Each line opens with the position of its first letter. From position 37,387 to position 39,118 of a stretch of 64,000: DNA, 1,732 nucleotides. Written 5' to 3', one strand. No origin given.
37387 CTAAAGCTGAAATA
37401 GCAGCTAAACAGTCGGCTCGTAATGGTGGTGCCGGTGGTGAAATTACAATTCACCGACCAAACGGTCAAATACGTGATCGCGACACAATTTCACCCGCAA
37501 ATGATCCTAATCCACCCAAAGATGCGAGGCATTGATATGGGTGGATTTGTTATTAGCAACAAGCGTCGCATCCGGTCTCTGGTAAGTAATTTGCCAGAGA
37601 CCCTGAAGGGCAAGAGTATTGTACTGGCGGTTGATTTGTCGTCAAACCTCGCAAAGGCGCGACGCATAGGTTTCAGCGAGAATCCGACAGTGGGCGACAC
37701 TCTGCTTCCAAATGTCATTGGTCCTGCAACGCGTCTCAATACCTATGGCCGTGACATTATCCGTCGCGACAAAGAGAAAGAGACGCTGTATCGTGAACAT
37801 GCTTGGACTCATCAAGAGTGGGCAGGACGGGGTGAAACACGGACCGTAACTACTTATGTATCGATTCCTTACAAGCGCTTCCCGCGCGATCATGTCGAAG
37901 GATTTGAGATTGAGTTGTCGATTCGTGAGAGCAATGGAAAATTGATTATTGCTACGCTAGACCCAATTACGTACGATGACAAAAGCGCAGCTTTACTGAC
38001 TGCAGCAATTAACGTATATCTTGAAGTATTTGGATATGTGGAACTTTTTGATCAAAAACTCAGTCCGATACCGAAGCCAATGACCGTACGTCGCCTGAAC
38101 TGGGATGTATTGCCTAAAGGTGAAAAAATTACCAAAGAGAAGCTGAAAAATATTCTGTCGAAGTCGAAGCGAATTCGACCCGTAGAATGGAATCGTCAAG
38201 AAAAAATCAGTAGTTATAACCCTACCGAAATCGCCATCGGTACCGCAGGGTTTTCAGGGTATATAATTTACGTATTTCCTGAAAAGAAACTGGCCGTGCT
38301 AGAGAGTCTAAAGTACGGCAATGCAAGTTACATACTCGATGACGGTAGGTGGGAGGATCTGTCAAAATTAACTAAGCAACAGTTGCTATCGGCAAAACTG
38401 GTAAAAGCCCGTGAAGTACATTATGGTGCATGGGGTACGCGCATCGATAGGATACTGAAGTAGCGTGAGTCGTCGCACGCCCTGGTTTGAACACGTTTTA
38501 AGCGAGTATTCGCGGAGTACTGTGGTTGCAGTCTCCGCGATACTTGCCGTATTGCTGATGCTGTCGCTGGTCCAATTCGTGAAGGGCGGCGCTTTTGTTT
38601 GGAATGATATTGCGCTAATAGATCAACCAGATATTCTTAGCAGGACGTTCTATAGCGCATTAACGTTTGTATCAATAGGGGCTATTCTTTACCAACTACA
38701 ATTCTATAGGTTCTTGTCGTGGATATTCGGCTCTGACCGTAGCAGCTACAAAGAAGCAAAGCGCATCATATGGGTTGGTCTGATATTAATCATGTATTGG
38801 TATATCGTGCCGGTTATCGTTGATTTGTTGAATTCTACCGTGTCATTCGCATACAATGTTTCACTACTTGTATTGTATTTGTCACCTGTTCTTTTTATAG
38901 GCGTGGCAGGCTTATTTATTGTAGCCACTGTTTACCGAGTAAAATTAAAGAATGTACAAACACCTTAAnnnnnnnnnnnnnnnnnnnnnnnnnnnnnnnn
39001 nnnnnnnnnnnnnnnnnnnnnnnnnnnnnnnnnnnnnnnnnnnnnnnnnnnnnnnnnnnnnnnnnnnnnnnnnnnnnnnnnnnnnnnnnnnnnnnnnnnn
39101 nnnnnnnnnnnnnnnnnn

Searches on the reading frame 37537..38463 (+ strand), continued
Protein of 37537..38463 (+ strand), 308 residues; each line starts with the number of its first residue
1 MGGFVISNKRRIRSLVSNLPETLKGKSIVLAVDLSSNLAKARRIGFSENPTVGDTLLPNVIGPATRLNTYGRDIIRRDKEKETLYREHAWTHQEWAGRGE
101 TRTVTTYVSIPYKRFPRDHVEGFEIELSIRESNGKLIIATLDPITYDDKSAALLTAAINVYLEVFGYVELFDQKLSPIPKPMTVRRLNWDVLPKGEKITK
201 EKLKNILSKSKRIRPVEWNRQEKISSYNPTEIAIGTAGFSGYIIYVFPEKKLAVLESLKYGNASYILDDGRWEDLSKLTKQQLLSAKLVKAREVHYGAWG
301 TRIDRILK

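Call 78: search_protein_families(library=pfam, alignment_id=A6, max_evalue=0.001)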
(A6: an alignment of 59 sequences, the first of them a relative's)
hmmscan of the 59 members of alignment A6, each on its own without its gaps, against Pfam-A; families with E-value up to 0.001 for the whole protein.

A. member 1, L088:7733-7900:+ (55 aa): 0 families

B. families by the number of members that match (of 59 scanned): 32 families (the first 25 are shown)
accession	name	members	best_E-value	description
PF00717.28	Peptidase_S24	7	2.4e-25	Peptidase S24-like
PF01726.22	LexA_DNA_bind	5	1.9e-18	LexA DNA binding domain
PF01381.28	HTH_3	2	2.1e-13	Helix-turn-helix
PF13560.12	HTH_31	2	2.3e-12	Helix-turn-helix domain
PF12844.13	HTH_19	2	4.2e-09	Helix-turn-helix domain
PF13031.12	DUF3892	2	7.5e-09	Protein of unknown function (DUF3892)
PF12840.13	HTH_20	2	4.1e-06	Helix-turn-helix domain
PF13443.12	HTH_26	2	4.5e-06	Cro/C1-type HTH DNA-binding domain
PF02384.22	N6_Mtase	1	2.7e-96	N-6 DNA Methylase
PF01863.23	YgjP-like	1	3.5e-59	YgjP-like, metallopeptidase domain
PF00899.27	ThiF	1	1.1e-45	ThiF family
PF18181.6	SLATT_1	1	5.3e-37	SMODS and SLOG-associating 2TM effector domain 1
PF13304.12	AAA_21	1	6.2e-37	AAA domain, putative AbiEii toxin, Type IV TA system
PF18184.6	SLATT_3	1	7.1e-37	SMODS and SLOG-associating 2TM effector domain 3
PF20247.3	DUF6602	1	5.8e-25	Domain of unknown function (DUF6602)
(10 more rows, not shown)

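Call 79: find_encoding_contigs(protein=P0122, flank=7000, max_places=2)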
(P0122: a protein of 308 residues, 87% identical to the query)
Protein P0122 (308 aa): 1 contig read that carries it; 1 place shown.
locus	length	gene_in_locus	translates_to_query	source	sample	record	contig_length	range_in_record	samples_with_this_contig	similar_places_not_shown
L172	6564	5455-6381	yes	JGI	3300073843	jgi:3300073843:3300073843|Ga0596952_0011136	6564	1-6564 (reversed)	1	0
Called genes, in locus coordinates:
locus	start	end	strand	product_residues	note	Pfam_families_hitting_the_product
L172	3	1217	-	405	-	?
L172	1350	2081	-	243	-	-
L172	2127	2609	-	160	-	-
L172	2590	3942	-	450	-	PF02195:ParB_N, PF01555:N6_N4_Mtase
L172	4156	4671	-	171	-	PF06114:Peptidase_M78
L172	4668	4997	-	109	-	PF13560:HTH_31, PF12844:HTH_19 (faint), PF01381:HTH_3, PF13443:HTH_26 (weak)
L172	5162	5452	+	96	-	PF09954:DUF2188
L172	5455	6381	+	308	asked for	-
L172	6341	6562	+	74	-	?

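Call 101: search_dna_similar(query=window:37537-38463:+, collection=plasmids, mode=protein, max_rows=12)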
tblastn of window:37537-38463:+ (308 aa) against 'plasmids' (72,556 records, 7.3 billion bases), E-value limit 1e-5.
Records with a match: 15; places in all: 15; records where one place covers at least 80% of the query: 12.
Best place of each record, by identity: <60% 15.
By first word of the organism name: Leptospira 3; Lactococcus 2; Priestia 1; Deinococcus 1; Bacillus 1; Secundilactobacillus 1; Acinetobacter 1; Latilactobacillus 1; Dyadobacter 1; Psychrobacter 1; and 2 more.
By predicted mobility (MOB-suite, as given by PLSDB): non-mobilizable 11; mobilizable 3; conjugative 1.
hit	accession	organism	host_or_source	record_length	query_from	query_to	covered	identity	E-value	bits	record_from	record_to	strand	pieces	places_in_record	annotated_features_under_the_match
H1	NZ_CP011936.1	Leptospira interrogans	Mus musculus,kidney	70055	5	295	94%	40.8%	5e-50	184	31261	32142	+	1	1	hypothetical protein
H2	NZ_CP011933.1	Leptospira interrogans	Mus musculus,kidney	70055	5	295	94%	40.8%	5e-50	184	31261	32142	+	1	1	hypothetical protein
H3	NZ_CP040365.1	Priestia flexa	ocean sediment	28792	1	307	100%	35.4%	2e-45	171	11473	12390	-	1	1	hypothetical protein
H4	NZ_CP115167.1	Deinococcus aquaticus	Freshwater stream system, activated ...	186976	10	307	97%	35.6%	9e-43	164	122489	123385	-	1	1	hypothetical protein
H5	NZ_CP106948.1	Bacillus thuringiensis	BGSC database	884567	2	307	99%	33.1%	2e-38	151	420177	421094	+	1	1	hypothetical protein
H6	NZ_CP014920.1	Secundilactobacillus paracollinoides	cell culture,brewery environment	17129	10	299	94%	32.0%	2e-28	122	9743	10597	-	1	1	hypothetical protein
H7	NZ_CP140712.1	Acinetobacter johnsonii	Homo sapiens,mixed culture,urine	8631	43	308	86%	33.3%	1e-33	137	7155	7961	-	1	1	hypothetical protein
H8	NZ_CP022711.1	Latilactobacillus sakei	garlic, cabbage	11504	9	307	97%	29.5%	1e-28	122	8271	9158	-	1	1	hypothetical protein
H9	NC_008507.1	Lactococcus cremoris subsp. cremoris SK11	-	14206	9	307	97%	29.2%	2e-27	119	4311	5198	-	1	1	hypothetical protein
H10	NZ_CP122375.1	Lactococcus cremoris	Single cell,Dairy fermentation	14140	9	307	97%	29.2%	4e-27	118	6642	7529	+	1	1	hypothetical protein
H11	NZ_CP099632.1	Dyadobacter fanqingshengii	single cell,soil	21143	25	307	92%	29.2%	3e-17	89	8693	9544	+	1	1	hypothetical protein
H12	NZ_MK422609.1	Psychrobacter sp. DAB_AL32B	guano of little auks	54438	56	304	81%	31.3%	4e-25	112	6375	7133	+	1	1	hypothetical protein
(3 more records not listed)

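Call 102: search_dna_similar(query=window:37537-38463:+, collection=phages, mode=protein, max_rows=12)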
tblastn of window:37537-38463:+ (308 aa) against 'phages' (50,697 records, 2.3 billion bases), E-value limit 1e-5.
Records with a match: 1; places in all: 1; records where one place covers at least 80% of the query: 1.
Best place of each record, by identity: <60% 1.
By first word of the organism name: Bacteriophage 1.
By host as written in the record: - 1.
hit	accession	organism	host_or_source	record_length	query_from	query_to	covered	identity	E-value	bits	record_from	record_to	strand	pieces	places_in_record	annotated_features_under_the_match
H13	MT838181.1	Bacteriophage sp.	human fecal samples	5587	5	308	99%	27.6%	3e-30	125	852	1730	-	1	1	record has no annotation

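Call 103: get_annotated_region(hit=H9, flank=4000)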
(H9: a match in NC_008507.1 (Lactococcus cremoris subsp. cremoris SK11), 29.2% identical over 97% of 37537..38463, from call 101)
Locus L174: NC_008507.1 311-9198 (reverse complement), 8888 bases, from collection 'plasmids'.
description: Lactococcus cremoris subsp. cremoris SK11 plasmid 5, complete sequence
organism: Lactococcus cremoris subsp. cremoris SK11 (NCBI taxid 272622)
taxonomy: Bacteria; Bacillota; Bacilli; Lactobacillales; Streptococcaceae; Lactococcus; Lactococcus cremoris; Lactococcus cremoris subsp. cremoris SK11
host: -; source: -; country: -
typing (MOB-suite, as given by PLSDB): mobilizable; replicon Inc11,rep_cluster_342
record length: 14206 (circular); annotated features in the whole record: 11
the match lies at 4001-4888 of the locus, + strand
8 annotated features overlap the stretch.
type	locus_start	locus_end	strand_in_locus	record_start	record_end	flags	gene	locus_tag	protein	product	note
CDS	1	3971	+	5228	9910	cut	-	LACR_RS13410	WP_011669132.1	DEAD/DEAH box helicase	-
CDS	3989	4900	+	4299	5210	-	-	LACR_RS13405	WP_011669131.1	hypothetical protein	-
CDS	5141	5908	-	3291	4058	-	-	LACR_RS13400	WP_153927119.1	hypothetical protein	-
CDS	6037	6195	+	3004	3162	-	-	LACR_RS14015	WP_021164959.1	hypothetical protein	-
CDS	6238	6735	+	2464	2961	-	-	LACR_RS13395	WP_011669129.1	hypothetical protein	-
CDS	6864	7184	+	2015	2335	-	-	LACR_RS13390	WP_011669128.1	hypothetical protein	-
CDS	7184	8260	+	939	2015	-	-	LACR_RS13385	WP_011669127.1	cell division protein FtsK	-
CDS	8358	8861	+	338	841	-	-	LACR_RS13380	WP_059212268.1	hypothetical protein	-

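Call 104: get_annotated_region(hit=H7, flank=4000)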
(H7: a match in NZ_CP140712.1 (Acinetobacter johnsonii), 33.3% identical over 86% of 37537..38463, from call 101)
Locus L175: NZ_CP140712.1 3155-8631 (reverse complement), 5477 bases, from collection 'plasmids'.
description: Acinetobacter johnsonii strain FAHZZU3567hy plasmid pFAHZZU3567hy-5, complete sequence
organism: Acinetobacter johnsonii (NCBI taxid 40214)
taxonomy: Bacteria; Pseudomonadota; Gammaproteobacteria; Moraxellales; Moraxellaceae; Acinetobacter; Acinetobacter johnsonii
host: -; source: Homo sapiens,mixed culture,urine; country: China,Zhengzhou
typing (MOB-suite, as given by PLSDB): non-mobilizable; replicon rep_cluster_2359
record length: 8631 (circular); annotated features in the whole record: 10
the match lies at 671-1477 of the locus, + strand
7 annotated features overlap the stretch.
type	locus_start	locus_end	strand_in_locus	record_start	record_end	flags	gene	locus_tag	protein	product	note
CDS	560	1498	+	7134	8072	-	-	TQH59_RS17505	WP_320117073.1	hypothetical protein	-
CDS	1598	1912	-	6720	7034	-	-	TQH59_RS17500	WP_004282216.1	BrnA antitoxin family protein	-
CDS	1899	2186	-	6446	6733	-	-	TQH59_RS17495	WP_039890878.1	BrnT family toxin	-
CDS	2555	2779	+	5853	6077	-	-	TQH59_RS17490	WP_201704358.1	hypothetical protein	-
CDS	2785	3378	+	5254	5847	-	-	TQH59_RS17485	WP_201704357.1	2OG-Fe(II) oxygenase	-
CDS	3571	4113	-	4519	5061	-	-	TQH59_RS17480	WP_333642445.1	plasmid replication DNA-binding protein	-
CDS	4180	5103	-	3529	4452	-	repM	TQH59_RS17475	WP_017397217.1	replication initiation protein RepM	GO:0006270 - DNA replication initiation [Evidence IEA]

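Call 105: get_annotated_region(hit=H1, flank=4000)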
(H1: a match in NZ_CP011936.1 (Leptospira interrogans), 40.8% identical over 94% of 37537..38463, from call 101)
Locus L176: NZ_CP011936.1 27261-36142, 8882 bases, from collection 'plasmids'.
description: Leptospira interrogans serovar Manilae strain UP-MMC-NIID HP plasmid pLIMHP1, complete sequence
organism: Leptospira interrogans (NCBI taxid 214675)
taxonomy: Bacteria; Spirochaetota; Spirochaetia; Leptospirales; Leptospiraceae; Leptospira; Leptospira interrogans
host: -; source: Mus musculus,kidney; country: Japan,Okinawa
typing (MOB-suite, as given by PLSDB): non-mobilizable; replicon rep_cluster_216
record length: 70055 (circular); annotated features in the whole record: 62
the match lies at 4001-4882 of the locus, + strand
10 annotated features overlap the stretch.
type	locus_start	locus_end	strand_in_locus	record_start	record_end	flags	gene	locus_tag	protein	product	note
CDS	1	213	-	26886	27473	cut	-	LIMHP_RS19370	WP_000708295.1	hypothetical protein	-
CDS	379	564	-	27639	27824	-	-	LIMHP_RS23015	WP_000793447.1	hypothetical protein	-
CDS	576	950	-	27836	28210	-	-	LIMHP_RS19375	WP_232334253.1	hypothetical protein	-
CDS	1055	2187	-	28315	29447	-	-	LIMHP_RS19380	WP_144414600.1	IS3 family transposase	-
CDS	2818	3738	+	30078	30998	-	-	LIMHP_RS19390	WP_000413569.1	DUF2971 domain-containing protein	-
CDS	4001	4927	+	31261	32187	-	-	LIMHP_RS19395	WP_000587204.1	hypothetical protein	-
CDS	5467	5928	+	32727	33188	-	-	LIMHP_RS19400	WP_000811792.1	hypothetical protein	-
CDS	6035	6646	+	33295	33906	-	-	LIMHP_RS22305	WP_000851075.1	hypothetical protein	-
CDS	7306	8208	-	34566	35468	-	-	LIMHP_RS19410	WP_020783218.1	Rpn family recombination-promoting nuclease/putative transposase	-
CDS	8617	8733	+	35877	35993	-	-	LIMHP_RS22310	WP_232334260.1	IS3 family transposase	GO:0015074 - DNA integration [Evidence IEA]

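Call 111: find_related_loci(query=A2, collection=viral_contigs, flank=6000)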
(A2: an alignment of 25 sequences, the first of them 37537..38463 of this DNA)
Query A2 (308 aa) in viral_contigs; peptide patterns used: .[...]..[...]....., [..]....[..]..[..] (x = any residue, [..] = any of these).
183 stretches matched a pattern; 11 encode a relative of the query (tblastn E <= 1e-3); 11 distinct loci.
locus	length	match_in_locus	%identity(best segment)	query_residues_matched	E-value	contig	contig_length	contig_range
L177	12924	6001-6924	40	3-307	7e-61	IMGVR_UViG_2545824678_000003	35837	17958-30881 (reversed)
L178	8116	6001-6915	39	5-307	1e-59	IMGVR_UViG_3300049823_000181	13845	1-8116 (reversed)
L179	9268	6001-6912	39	5-307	5e-59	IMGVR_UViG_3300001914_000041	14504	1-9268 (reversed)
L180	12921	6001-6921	35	4-308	3e-53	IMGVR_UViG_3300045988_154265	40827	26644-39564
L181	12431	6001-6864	37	24-308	4e-52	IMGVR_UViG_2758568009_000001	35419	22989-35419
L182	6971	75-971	36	9-307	2e-51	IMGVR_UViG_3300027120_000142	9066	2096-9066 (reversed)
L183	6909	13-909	36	9-307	2e-51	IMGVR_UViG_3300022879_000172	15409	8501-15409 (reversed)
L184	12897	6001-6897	35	9-307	8e-50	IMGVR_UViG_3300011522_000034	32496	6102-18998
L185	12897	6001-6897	35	9-307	2e-50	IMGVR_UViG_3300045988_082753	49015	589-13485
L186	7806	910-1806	33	3-299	2e-43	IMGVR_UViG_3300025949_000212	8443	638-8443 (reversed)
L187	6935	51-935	31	10-307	5e-39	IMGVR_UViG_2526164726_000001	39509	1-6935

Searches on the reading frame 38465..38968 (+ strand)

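Call 3: search_protein_families(library=pfam, proteins=[window:38465-38968:+], max_evalue=1)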
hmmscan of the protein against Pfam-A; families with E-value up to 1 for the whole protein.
window:38465-38968:+ (167 aa): 0 families

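Call 4: search_protein_families(library=padloc, proteins=[window:38465-38968:+], max_evalue=1)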
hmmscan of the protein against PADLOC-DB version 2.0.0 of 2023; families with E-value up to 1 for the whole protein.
window:38465-38968:+ (167 aa): 0 families

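Call 5: search_protein_families(library=phrogs, proteins=[window:38465-38968:+], max_evalue=1)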
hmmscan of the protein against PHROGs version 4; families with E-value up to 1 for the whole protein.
window:38465-38968:+ (167 aa): 1 family
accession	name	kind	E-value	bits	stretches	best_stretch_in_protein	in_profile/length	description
phrog_18625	-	unknown function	0.33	12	1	97-154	3-59/91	-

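Call 6: search_protein_families(library=ncbifam, proteins=[window:38465-38968:+], max_evalue=1)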
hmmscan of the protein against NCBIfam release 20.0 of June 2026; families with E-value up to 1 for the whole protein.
window:38465-38968:+ (167 aa): 0 families
